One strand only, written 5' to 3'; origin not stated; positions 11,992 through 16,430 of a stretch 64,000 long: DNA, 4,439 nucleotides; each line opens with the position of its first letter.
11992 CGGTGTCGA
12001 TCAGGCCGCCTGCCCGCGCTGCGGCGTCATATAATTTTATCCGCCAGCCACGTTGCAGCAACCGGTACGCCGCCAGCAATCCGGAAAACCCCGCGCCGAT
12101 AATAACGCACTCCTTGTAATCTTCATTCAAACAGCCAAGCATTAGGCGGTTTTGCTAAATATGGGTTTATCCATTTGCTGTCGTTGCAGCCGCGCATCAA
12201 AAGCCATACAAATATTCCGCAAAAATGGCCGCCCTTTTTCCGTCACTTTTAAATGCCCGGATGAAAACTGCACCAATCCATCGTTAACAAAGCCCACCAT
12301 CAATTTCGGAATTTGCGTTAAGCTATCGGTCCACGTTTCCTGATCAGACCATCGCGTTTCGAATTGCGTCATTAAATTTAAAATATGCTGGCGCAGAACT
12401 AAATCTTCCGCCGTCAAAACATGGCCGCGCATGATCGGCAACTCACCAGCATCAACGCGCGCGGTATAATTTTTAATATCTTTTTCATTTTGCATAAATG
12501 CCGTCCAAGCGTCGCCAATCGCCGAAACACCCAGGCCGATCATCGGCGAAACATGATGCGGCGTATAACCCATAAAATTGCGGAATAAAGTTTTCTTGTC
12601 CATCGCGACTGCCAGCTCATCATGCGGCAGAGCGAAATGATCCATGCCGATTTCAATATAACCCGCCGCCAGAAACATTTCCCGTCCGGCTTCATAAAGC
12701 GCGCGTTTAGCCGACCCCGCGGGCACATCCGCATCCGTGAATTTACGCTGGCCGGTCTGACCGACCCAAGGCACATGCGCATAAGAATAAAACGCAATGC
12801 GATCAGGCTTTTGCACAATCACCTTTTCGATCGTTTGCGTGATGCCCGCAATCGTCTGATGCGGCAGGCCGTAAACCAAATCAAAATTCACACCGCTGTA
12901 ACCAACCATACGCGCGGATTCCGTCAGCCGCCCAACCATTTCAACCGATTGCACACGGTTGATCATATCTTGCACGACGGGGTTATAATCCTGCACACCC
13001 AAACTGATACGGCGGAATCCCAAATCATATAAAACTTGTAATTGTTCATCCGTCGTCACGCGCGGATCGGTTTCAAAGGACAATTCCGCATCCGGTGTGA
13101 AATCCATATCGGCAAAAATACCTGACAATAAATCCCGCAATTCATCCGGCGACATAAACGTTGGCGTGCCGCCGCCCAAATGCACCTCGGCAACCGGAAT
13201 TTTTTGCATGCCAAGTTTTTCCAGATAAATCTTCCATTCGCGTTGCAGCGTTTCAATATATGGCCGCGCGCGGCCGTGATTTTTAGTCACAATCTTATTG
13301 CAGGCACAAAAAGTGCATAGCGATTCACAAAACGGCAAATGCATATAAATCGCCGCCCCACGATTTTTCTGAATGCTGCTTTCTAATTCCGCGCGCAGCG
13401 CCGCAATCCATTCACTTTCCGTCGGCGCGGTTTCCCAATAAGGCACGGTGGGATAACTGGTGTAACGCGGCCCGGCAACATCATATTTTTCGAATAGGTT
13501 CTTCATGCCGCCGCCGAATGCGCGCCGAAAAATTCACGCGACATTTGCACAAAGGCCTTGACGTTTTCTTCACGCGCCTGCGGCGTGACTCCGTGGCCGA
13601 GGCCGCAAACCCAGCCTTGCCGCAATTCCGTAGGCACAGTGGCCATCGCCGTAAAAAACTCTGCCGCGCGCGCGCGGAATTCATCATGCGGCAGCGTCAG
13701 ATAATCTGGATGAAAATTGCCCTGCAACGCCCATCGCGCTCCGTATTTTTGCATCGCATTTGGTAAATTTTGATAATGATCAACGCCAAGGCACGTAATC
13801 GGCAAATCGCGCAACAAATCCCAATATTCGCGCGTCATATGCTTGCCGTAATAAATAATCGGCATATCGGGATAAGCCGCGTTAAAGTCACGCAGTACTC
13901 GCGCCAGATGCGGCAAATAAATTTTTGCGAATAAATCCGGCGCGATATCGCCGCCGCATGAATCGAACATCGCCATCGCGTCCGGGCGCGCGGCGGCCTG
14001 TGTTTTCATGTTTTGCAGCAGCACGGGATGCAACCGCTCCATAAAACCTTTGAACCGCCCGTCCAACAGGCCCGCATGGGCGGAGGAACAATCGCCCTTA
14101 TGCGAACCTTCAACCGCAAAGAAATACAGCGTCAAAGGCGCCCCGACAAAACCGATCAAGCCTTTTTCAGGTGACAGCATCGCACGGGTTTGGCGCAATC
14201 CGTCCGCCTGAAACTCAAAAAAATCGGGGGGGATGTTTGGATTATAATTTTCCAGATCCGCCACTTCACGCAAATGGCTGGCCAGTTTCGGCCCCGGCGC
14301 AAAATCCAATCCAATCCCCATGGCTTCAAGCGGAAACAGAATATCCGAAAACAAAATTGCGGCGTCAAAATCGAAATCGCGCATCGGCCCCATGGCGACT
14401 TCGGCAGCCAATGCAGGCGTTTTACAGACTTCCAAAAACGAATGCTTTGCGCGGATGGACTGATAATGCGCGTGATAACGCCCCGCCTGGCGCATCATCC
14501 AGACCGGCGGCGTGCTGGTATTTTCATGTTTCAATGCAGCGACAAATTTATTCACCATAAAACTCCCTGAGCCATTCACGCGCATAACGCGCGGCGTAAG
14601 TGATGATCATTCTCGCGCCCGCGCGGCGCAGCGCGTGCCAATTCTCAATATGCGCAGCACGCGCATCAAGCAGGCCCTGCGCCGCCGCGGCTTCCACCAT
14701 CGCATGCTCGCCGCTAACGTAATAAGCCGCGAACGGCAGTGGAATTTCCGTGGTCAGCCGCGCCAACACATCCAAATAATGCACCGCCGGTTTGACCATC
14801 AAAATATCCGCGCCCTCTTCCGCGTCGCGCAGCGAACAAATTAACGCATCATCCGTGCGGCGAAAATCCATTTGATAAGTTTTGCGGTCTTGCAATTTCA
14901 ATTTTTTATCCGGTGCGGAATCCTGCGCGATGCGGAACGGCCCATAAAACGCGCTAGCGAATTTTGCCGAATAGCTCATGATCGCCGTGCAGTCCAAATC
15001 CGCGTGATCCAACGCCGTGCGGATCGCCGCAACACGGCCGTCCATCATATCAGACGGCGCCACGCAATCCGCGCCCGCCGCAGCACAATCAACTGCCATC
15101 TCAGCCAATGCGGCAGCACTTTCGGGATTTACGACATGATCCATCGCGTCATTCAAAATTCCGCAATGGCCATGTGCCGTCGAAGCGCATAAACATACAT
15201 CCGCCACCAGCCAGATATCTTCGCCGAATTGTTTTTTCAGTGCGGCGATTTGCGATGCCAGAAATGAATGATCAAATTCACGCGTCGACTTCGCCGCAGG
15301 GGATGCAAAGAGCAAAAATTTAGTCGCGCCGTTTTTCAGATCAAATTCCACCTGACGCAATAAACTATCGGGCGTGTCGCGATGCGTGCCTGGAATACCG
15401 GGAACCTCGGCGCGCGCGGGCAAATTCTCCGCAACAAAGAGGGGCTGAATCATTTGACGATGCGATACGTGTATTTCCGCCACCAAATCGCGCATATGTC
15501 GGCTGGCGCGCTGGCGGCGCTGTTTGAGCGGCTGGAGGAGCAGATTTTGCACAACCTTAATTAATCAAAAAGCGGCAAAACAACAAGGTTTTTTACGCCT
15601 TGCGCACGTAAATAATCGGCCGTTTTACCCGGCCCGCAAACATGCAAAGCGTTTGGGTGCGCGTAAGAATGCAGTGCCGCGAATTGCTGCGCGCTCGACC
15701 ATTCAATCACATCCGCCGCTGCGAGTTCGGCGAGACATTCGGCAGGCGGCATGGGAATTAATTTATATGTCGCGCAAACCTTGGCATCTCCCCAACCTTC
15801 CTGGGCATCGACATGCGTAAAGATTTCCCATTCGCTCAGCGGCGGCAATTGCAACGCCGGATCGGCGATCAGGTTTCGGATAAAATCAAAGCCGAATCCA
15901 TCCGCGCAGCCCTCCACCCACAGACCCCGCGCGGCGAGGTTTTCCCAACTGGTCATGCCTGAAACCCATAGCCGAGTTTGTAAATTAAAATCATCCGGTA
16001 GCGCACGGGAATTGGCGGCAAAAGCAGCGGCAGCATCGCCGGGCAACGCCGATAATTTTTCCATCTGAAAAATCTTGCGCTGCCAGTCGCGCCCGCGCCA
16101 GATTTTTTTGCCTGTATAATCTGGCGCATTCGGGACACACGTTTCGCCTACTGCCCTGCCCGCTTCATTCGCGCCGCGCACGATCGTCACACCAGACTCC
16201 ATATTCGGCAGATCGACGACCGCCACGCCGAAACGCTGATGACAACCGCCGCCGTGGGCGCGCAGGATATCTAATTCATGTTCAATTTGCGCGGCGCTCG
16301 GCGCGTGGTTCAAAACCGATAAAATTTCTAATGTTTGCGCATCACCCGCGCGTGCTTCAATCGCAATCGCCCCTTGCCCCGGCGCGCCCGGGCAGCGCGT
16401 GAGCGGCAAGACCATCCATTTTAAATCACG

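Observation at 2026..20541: About 18.5-kb co-directional 'cofactor super-operon': PLP, quinone reductase, heme, NAD and thiamine genes with overlapping stops and starts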

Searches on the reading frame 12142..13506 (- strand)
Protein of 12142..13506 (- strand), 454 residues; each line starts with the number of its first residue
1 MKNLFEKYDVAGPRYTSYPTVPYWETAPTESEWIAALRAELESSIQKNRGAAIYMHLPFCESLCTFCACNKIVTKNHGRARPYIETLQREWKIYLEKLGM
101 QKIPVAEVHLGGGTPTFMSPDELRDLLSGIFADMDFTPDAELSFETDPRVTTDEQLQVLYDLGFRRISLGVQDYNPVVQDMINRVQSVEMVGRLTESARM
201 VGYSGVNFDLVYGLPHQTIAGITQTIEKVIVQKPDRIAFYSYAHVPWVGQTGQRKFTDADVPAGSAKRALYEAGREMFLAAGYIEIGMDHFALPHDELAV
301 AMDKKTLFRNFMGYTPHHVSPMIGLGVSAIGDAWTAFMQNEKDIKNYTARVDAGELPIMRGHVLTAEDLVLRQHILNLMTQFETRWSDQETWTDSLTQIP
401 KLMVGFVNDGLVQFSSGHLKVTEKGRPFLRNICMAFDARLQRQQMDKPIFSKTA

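Call 4: search_protein_families(library=pfam, proteins=[window:12142-13506:-])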
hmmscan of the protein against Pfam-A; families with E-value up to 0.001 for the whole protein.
window:12142-13506:- (454 aa): 1 family
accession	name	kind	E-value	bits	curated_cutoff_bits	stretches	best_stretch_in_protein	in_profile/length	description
PF04055.27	Radical_SAM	-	9.8e-21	75.1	29.5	1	56-228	3-165/166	Radical SAM superfamily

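Call 8: search_protein_families(library=ncbifam, proteins=[window:12142-13506:-], max_evalue=0.00001)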
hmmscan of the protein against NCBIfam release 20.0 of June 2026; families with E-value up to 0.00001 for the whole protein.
window:12142-13506:- (454 aa): 17 families
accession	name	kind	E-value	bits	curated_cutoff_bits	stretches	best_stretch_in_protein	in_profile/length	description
TIGR00538.1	hemN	equivalog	1.1e-127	426.6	324.95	1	3-453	6-453/454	oxygen-independent coproporphyrinogen III oxidase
NF006067.1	PRK08208.1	equivalog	5.1e-47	160.8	380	1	46-428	31-406/427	STM4012 family radical SAM protein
TIGR04107.1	rSAM_HutW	equivalog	8.4e-46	156.6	400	1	21-432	11-410/419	heme anaerobic degradation radical SAM methyltransferase ChuW/HutW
TIGR00539.1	hemN_rel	equivalog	9.5e-37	126.9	205.4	1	53-292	3-235/361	radical SAM family heme chaperone HemW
TIGR03994.1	rSAM_HemZ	equivalog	1.2e-34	120.2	321.4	1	34-242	68-276/401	coproporphyrinogen dehydrogenase HemZ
NF006064.0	PRK08207.2-2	equivalog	1.6e-27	96.6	504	1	42-243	136-339/465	coproporphyrinogen III oxidase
NF006385.0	PRK08629.1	equivalog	1.5e-24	86.6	355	1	36-257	38-251/439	coproporphyrinogen III oxidase family protein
NF004567.0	PRK05904.1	equivalog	9.9e-24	84.2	355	1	47-242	3-192/353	coproporphyrinogen III oxidase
NF006060.0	PRK08207.1-3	equivalog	3.7e-23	82.1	653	1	46-239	145-341/477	coproporphyrinogen III oxidase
NF006062.0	PRK08207.1-5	equivalog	1.5e-19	70.2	1007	1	41-240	137-341/476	coproporphyrinogen III oxidase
NF006061.0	PRK08207.1-4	equivalog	2.4e-19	69.5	702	1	49-237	172-363/501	coproporphyrinogen III oxidase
NF005133.0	PRK06582.1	equivalog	6.9e-18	64.8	597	1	51-293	12-250/390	coproporphyrinogen III oxidase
NF006063.0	PRK08207.2-1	equivalog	8.6e-18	64.2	1074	1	44-240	187-384/518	coproporphyrinogen III oxidase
NF006066.0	PRK08207.2-5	equivalog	2.2e-15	56.3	1117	1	45-243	185-385/518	coproporphyrinogen III oxidase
NF006059.0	PRK08207.1-1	equivalog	1e-13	50.9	1012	1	51-236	172-360/496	coproporphyrinogen III oxidase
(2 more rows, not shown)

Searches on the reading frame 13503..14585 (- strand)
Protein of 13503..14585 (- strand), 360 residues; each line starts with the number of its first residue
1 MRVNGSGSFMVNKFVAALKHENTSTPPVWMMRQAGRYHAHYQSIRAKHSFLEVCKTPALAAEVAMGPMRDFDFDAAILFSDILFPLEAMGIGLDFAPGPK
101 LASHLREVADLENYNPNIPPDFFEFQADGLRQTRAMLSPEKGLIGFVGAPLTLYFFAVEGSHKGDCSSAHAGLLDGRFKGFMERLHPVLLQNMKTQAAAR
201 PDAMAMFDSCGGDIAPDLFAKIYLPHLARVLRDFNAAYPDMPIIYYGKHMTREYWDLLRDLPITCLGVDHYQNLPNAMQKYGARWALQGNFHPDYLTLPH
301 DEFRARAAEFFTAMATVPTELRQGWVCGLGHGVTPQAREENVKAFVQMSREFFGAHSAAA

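Call 4: search_protein_families(library=pfam, proteins=[window:13503-14585:-])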
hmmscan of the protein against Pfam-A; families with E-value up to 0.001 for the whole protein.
window:13503-14585:- (360 aa): 1 family
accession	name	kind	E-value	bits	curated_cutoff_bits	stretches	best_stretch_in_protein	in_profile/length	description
PF01208.23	URO-D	-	8.5e-82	275.4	23.9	1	13-351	5-345/346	Uroporphyrinogen decarboxylase (URO-D)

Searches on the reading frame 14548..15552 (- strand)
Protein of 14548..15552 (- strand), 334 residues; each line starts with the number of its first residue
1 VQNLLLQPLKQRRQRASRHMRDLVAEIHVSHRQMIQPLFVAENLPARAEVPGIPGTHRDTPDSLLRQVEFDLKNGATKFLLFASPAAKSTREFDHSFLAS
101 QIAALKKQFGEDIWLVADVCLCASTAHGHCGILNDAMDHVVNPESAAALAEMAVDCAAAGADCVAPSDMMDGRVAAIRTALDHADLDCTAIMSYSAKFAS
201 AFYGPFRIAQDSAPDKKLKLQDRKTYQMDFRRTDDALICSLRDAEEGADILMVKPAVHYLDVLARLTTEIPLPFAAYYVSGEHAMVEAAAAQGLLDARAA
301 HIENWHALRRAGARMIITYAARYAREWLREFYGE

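Call 4: search_protein_families(library=pfam, proteins=[window:14548-15552:-])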
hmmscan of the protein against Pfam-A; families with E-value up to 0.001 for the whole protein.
window:14548-15552:- (334 aa): 1 family
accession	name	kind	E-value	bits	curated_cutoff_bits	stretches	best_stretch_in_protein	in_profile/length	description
PF00490.27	ALAD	-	2.6e-105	352.5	24.6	1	10-327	3-317/317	Delta-aminolevulinic acid dehydratase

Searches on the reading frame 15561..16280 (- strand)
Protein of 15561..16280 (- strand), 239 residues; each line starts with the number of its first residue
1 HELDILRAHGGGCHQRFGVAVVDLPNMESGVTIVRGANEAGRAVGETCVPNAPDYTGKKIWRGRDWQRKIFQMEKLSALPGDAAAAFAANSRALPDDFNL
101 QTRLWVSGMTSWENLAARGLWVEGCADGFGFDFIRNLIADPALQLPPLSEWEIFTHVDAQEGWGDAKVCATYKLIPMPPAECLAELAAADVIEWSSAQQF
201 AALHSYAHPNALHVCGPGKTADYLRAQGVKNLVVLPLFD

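Call 25: search_protein_families(library=pfam, proteins=[window:15561-16280:-], max_evalue=10)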
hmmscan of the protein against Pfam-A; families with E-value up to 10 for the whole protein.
window:15561-16280:- (239 aa): 0 families

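Call 45: search_solved_structures(query=A2, max_evalue=10, show_alignments=2)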
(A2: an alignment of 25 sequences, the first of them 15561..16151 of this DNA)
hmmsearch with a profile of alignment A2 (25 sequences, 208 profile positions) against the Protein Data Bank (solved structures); distinct sequences matched with E-value up to 10: 0.

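Call 54: predict_structure(alignment_id=A2)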
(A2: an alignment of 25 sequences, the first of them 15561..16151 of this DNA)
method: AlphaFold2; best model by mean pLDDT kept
length: 196 residues; sequences in the alignment: 25
mean_pLDDT: 91.5   pTM: 0.82
mean pLDDT of the five models: 91.5, 91.0, 90.9, 90.5, 89.4
residues with pLDDT >= 90: 151; 70-90: 39; 50-70: 6; < 50: 0
segments of 3 or more residues with pLDDT < 50: none
pLDDT, mean of each block of 10 residues (from residue 1): 68 94 94 87 94 93 94 96 82 91 94 91 93 97 98 95 96 90 94 83
secondary structure, 60 per line:
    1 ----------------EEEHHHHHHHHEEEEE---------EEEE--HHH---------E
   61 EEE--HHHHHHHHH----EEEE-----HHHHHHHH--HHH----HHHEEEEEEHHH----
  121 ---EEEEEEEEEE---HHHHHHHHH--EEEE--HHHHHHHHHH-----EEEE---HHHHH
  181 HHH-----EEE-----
elements in order: E17-19 H20-27 E28-32 E42-45 E60-63 H66-74 E79-82 H88-95 E108-113 E124-133 H137-145 E148-151 H154-163 E169-172 H176-183 E189-191

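Call 57: fold_search(model_id=the predicted structure, library=pdb)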
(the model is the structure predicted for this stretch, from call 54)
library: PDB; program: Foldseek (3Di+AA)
matches with E <= 10: 1012; with E <= 0.001: 9
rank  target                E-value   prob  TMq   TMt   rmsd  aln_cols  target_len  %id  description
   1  3mw8                  1.9e-05  1.00  0.45  0.40   6.7       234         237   12  Crystal structure of an UROPORPHYRINOGEN-III SYNTHASE (Sama_3255) from SHEWANELLA AMAZONENSIS SB2B at 1.65 A resolution (released 2010-05-19)
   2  4es6                  7.0e-05  1.00  0.59  0.48   5.8       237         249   16  Crystal structure of HemD (PA5259) from Pseudomonas aeruginosa (PAO1) at 2.22 A resolution (released 2013-01-09)
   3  3d8t_B                1.8e-04  1.00  0.38  0.31   9.7       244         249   15  Thermus thermophilus Uroporphyrinogen III Synthase (released 2008-08-12)
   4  3d8r                  2.1e-04  1.00  0.39  0.32   8.9       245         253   13  Thermus thermophilus Uroporphyrinogen III Synthase (released 2008-08-05)
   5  3d8s                  2.3e-04  1.00  0.40  0.33   8.9       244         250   14  Thermus thermophilus Uroporphyrinogen III Synthase (released 2008-08-05)
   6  3d8t_A                2.4e-04  1.00  0.39  0.32   9.4       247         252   14  Thermus thermophilus Uroporphyrinogen III Synthase (released 2008-08-12)
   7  1wcx                  3.9e-04  1.00  0.49  0.41   6.5       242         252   14  Crystal Structure of Mutant Uroporphyrinogen III Synthase from an Extremely Thermophilic Bacterium Thermus thermophilus  (released 2005-05-06)
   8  3re1_B                6.0e-04  1.00  0.63  0.50   5.4       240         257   14  Crystal structure of uroporphyrinogen III synthase from Pseudomonas syringae pv. tomato DC3000 (released 2011-06-22)
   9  1wd7_A                7.7e-04  1.00  0.40  0.32   8.8       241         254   14  Crystal Structure of Uroporphyrinogen III Synthase from an Extremely Thermophilic Bacterium Thermus thermophilus HB8 ( (released 2004-11-12)
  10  1wd7_B                1.1e-03  1.00  0.39  0.32   7.3       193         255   16  Crystal Structure of Uroporphyrinogen III Synthase from an Extremely Thermophilic Bacterium Thermus thermophilus HB8 ( (released 2004-11-12)
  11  1vpe                  2.8e-03  0.47  0.21  0.13  16.6       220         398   13  CRYSTALLOGRAPHIC ANALYSIS OF PHOSPHOGLYCERATE KINASE FROM THE HYPERTHERMOPHILIC BACTERIUM THERMOTOGA MARITIMA (released 1998-06-17)
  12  2ie8                  5.2e-03  0.47  0.22  0.13  16.1       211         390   16  Crystal structure of Thermus caldophilus phosphoglycerate kinase in the open conformation (released 2006-11-07)
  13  3fr8_A                5.5e-03  0.51  0.22  0.09  16.5       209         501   11  rice Ketolacid reductoisomerase in complex with Mg2+-NADPH (released 2009-04-14)
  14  7la1_A                8.5e-03  0.35  0.22  0.13  16.4       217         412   15  Crystal structure of phosphoglycerate kinase from Mycobacterium avium (released 2021-03-03)
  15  5bt8_A                9.1e-03  0.47  0.23  0.14  14.9       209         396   14  X-ray Crystal Structure of phosphoglycerate kinase from Acinetobacter baumannii (released 2015-06-17)
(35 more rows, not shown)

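Call 76: search_protein_representatives(alignment_id=A2)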
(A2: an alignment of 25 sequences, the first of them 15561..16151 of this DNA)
Query: 25 sequences, 208 profile positions. Proteins with E-value up to 0.001 (for the whole library): 748; up to 1e-10: 611; up to 1e-30: 159. The best 150 are listed.
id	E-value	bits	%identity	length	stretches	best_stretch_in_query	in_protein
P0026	2.7e-74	265.4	-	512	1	1-205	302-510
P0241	4.0e-69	248.5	-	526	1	13-206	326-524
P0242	2.1e-67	242.9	-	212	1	13-207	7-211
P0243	1.7e-66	239.9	-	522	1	1-206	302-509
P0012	2.5e-66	239.4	-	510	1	1-205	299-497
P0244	3.5e-65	235.6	-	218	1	5-206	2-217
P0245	4.1e-65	235.4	-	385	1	1-207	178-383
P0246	1.2e-63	230.7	-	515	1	3-206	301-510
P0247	9.2e-63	227.7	-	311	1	1-207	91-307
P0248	1.9e-62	226.7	-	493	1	2-206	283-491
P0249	1.7e-61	223.6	-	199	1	35-207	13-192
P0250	2.7e-61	222.9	-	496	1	4-205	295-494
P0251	2.7e-60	219.6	-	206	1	5-205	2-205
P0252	4.2e-60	219.0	-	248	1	16-207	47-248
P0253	7.8e-59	214.9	-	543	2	9-131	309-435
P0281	2.0e-54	200.5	-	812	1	7-205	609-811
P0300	2.4e-50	187.2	-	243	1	9-206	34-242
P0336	1.4e-40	155.3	-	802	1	38-206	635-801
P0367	3.1e-35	137.8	-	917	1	39-207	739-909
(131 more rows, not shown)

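Call 77: search_protein_families(library=pfam, proteins=[P0281, P0336, P0367, P0242, P0244, P0252, P0300], max_evalue=0.1)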
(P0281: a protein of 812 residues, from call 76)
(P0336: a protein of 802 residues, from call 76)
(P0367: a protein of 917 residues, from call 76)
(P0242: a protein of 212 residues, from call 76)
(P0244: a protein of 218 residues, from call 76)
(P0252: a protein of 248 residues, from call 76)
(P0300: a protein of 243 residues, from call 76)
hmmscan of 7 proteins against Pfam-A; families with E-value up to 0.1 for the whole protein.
P0281 (812 aa): 2 families
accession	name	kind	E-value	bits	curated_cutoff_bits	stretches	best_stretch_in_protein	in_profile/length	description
PF01379.25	Porphobil_deam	-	4.3e-43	147.7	22.1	1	302-537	1-202/207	Porphobilinogen deaminase, dipyromethane cofactor binding domain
PF05201.20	GlutR_N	-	8.5e-06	26.1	27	1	64-136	78-148/151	Glutamyl-tRNAGlu reductase, N-terminal domain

P0336 (802 aa): 3 families
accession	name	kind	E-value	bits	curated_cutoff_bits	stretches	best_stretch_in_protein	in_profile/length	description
PF01379.25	Porphobil_deam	-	6.6e-60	202.6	22.1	1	315-547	1-206/207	Porphobilinogen deaminase, dipyromethane cofactor binding domain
PF05201.20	GlutR_N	-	2.6e-09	37.5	27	1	57-126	80-149/151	Glutamyl-tRNAGlu reductase, N-terminal domain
PF01488.26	Shikimate_DH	-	0.00023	21.7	24.3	1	144-225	6-85/138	Shikimate / quinate 5-dehydrogenase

P0367 (917 aa): 5 families
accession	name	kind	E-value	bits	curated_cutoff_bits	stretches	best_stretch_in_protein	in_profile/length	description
PF00155.27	Aminotran_1_2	-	1.1e-55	189.7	19.7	1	60-403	3-361/361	Aminotransferase class I and II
PF01379.25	Porphobil_deam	-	1.3e-41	142.8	22.1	1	413-639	3-204/207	Porphobilinogen deaminase, dipyromethane cofactor binding domain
PF00266.25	Aminotran_5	-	1.3e-05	24.9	21.5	1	125-232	68-181/371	Aminotransferase class-V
PF01053.26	Cys_Met_Meta_PP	-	0.00047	19.2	27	1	104-233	53-180/381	Cys/Met metabolism PLP-dependent enzyme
PF01212.27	Beta_elim_lyase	-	0.071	12.9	27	0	104-211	33-150/288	Beta-eliminating lyase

P0242 (212 aa): 0 families

P0244 (218 aa): 2 families
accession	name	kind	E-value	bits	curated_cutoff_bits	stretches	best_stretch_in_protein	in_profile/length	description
PF14237.11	GYF_2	-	0.00089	19.4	25.8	1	51-75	21-45/50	GYF domain 2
PF17230.7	DUF5304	-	0.079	13.7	26.8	0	164-196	5-37/143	Family of unknown function (DUF5304)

P0252 (248 aa): 1 family
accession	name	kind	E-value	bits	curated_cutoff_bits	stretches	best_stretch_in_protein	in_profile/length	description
PF02698.23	DUF218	-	3e-07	30.9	27.6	1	3-55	28-80/133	DUF218 domain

P0300 (243 aa): 0 families
